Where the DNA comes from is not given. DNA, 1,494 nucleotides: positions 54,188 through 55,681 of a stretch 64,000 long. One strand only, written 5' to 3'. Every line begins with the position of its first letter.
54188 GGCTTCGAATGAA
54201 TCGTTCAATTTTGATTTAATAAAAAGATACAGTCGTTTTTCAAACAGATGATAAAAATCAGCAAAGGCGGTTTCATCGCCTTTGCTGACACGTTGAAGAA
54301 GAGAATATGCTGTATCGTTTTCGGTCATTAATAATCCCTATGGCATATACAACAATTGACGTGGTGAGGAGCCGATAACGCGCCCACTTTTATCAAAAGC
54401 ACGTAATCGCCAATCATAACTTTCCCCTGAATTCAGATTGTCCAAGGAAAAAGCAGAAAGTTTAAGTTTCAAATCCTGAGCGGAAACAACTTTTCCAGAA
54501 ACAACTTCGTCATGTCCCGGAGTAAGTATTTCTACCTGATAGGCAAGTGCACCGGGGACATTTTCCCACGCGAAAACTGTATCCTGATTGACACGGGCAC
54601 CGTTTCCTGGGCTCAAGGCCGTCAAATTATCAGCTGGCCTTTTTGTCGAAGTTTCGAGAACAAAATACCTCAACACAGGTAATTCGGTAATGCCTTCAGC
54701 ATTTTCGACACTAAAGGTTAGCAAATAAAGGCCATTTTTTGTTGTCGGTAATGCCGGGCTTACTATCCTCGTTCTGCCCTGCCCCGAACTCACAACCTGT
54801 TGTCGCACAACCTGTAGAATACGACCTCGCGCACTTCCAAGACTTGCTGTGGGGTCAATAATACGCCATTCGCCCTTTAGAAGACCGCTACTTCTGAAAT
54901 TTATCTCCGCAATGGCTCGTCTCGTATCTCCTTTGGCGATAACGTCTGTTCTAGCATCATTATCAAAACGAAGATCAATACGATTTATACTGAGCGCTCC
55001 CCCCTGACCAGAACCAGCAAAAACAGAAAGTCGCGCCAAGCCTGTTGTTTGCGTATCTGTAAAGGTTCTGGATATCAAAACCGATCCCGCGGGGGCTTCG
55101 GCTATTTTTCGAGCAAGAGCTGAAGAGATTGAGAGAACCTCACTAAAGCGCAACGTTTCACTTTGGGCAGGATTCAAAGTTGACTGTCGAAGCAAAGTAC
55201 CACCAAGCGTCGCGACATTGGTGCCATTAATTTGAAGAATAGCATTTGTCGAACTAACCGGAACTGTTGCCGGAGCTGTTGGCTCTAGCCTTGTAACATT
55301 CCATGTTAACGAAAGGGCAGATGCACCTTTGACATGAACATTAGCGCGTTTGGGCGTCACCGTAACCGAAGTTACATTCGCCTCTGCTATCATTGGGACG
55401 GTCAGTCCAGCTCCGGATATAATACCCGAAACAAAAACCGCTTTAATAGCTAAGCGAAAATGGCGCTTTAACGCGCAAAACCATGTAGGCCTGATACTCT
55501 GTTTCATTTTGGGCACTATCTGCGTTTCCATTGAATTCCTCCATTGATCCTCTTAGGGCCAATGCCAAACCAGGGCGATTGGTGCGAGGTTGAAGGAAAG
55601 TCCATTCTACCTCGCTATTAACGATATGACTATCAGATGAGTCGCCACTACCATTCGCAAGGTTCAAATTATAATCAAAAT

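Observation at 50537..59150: Uncharacterised cell-surface locus: exported protein + OM barrel + FN3 partner + ECF/anti-sigma + subtilase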

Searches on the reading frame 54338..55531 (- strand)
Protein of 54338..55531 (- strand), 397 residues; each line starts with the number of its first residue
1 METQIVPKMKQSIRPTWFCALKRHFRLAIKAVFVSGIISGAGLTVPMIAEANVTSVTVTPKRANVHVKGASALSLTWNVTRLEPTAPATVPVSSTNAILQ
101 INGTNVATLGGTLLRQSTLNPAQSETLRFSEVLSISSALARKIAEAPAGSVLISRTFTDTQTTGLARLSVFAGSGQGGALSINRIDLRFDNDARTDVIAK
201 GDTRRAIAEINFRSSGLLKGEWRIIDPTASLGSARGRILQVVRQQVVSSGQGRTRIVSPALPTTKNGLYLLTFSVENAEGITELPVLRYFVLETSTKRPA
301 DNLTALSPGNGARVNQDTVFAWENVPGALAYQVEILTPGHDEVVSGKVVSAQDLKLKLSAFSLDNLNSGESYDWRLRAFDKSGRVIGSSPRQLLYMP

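Call 4: search_protein_families(library=pfam, proteins=[window:54338-55531:-], max_evalue=0.1)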
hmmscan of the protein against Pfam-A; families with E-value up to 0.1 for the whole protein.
window:54338-55531:- (397 aa): 2 families
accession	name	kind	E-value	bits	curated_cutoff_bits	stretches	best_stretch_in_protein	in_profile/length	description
PF25788.1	Ig_Rha78A_N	-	0.00032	21.3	27.4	1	330-390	37-95/105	Rha78A-like, N-terminal immunoglobulin domain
PF14549.12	P22_Cro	-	0.01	16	30.2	1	314-339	21-47/60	DNA-binding transcriptional regulator Cro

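Call 5: search_protein_families(library=ncbifam, proteins=[window:54338-55531:-], max_evalue=0.1)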
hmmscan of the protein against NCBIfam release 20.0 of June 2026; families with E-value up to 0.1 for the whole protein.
window:54338-55531:- (397 aa): 0 families

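Call 7: search_protein_families(library=padloc, proteins=[window:54338-55531:-], max_evalue=0.01)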
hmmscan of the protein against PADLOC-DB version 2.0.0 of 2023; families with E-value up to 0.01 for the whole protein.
window:54338-55531:- (397 aa): 0 families

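Call 32: find_homologous_proteins(query=window:54338-55507:-)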
Query window:54338-55507:- (389 aa): 57 proteins with E <= 0.001 among 8000 candidates.
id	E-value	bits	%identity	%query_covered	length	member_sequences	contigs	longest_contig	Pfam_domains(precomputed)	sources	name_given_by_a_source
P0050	3.4e-222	755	90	100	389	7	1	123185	-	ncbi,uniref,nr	ncbi:hypothetical protein [Kiloniella majae]|uniref:hypothetical protein n=1 Tax=Kiloniella majae Ta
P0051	5.0e-220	748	89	100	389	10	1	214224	-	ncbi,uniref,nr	ncbi:hypothetical protein [Kiloniella majae]|uniref:hypothetical protein n=1 Tax=Kiloniella majae Ta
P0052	4.7e-213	725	92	93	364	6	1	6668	-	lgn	-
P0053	4.3e-182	623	74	100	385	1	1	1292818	-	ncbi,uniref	ncbi:hypothetical protein [Kiloniella antarctica]|uniref:Fibronectin type-III domain-containing prot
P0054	9.6e-179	612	73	100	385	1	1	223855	-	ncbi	ncbi:MAG: hypothetical protein V7776_19615 [Halopseudomonas aestusnigri]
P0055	6.5e-128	445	61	89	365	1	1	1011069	-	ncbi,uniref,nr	ncbi:hypothetical protein O4H49_03900 [Kiloniella laminariae]|uniref:Fibronectin type-III domain-con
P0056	6.4e-123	428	59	89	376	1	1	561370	-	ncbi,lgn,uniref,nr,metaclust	ncbi:hypothetical protein [Kiloniella laminariae]|uniref:hypothetical protein n=1 Tax=Kiloniella lam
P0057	5.3e-114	399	50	98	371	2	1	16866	-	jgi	jgi:hypothetical protein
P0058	4.2e-113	396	55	90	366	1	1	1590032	-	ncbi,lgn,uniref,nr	ncbi:hypothetical protein [Sneathiella glossodoripedis]|uniref:hypothetical protein n=1 Tax=Sneathie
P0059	8.8e-113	395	53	91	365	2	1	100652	-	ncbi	-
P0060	2.1e-112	394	51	100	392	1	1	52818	-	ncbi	ncbi:MAG: hypothetical protein WDZ54_00095 [Sneathiella sp.]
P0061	1.1e-111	391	52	98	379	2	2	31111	-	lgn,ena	-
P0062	1.1e-108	382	52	93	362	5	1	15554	-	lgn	-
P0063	7.8e-108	379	53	90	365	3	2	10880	-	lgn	-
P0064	1.4e-107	378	53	88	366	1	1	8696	-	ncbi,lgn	ncbi:MAG: hypothetical protein AAF569_05210 [Pseudomonadota bacterium]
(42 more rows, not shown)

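Call 39: predict_structure(alignment_id=A2)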
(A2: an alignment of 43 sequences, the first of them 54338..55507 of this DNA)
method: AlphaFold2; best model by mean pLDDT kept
length: 389 residues; sequences in the alignment: 43
mean_pLDDT: 82.0   pTM: 0.39
mean pLDDT of the five models: 82.0, 81.6, 80.3, 80.2, 79.1
residues with pLDDT >= 90: 179; 70-90: 121; 50-70: 66; < 50: 23
segments of 3 or more residues with pLDDT < 50: 1-3, 30-41, 167-169, 223-226
pLDDT, mean of each block of 10 residues (from residue 1): 50 55 55 42 80 84 88 91 96 96 96 94 94 88 94 90 64 76 86 88 74 83 55 69 77 86 83 75 70 85 95 95 95 91 94 90 96 88 94
secondary structure, 60 per line:
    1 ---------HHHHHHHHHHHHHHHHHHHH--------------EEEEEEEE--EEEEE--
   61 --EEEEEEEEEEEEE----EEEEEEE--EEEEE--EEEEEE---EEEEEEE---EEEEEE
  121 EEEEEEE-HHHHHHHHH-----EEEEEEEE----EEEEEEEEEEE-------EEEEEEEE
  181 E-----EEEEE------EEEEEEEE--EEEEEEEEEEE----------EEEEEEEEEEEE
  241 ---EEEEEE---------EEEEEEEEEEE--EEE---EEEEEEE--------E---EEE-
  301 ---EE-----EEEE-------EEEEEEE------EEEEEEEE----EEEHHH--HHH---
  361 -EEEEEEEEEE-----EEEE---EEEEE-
elements in order: H10-29 E44-51 E54-58 E63-75 E80-86 E89-93 E96-101 E105-111 E115-127 H129-137 E143-150 E155-165 E173-181 E187-191 E198-205 E208-218 E229-240 E244-249 E259-269 E272-274 E278-284 E297-299 E311-314 E322-328 E335-342 E347-349 E362-371 E377-380 E384-388

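Call 45: fold_search(model_id=the predicted structure, library=pdb)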
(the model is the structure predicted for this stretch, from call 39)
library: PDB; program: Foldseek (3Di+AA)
matches with E <= 10: 1912; with E <= 0.001: 351
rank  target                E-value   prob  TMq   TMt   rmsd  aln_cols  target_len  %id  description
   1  5u8r_A                1.5e-08  1.00  0.22  0.14  18.2       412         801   11  Structure of the ectodomain of the human Type 1 insulin-like growth factor receptor (released 2018-02-28)
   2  5u8q_A                2.1e-08  1.00  0.19  0.12  18.5       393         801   12  Structure of the ectodomain of the human Type 1 insulin-like growth factor receptor in complex with IGF-I (released 2018-02-28)
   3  7v3p_A                2.8e-08  1.00  0.20  0.13  21.3       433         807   12  Cryo-EM structure of the IGF1R/insulin complex (released 2022-08-17)
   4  3ly6_A                2.9e-08  1.00  0.24  0.16  12.2       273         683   11  Crystal structure of human transglutaminase 2 complex with adenosine 5' Triphosphate (released 2010-08-18)
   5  7yzx_A                2.9e-08  1.00  0.31  0.16  13.7       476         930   11  ScpA from Streptococcus pyogenes, D783A mutant. (released 2022-08-31)
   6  1xf1_A                2.9e-08  1.00  0.30  0.16  14.0       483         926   10  Structure of C5a peptidase- a key virulence factor from Streptococcus (released 2005-11-22)
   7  6kzb_A                3.1e-08  1.00  0.24  0.15  11.5       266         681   12  Transglutaminase2 complexed with calcium (released 2020-12-09)
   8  5irb_B                3.1e-08  1.00  0.20  0.22  19.6       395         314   11  Structural insight into host cell surface retention of a 1.5-MDa bacterial ice-binding adhesin (released 2017-07-19)
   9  5jpm_A                4.9e-08  1.00  0.26  0.18  14.6       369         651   14  Structure of the complex of human complement C4 with MASP-2 rebuilt using iMDFF (released 2016-08-10)
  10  6a8p_A                5.2e-08  1.00  0.22  0.14  12.0       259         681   11  Transglutaminase 2 mutant G224V in complex with GTP (released 2018-09-26)
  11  6vjb                  5.7e-08  1.00  0.29  0.11  14.1       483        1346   11  Crystal structure of a catalytically inactive CXC Chemokine-degrading protease SpyCEP from Streptococcus pyogenes (released 2020-04-15)
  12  7bj3                  6.0e-08  1.00  0.30  0.16  14.1       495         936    9  ScpA from Streptococcus pyogenes, S512A active site mutant (released 2021-05-12)
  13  7v3p_B                6.0e-08  1.00  0.17  0.11  19.0       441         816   11  Cryo-EM structure of the IGF1R/insulin complex (released 2022-08-17)
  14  9ijj_O                6.0e-08  1.00  0.19  0.08  20.6       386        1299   11  In situ structure of the central apparatus in mouse sperm axoneme. (released 2025-06-04)
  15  8csw                  6.4e-08  1.00  0.21  0.15  12.9       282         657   11  Local refinement of protein 4.2 in Class 2 of erythrocyte ankyrin-1 complex (released 2022-07-20)
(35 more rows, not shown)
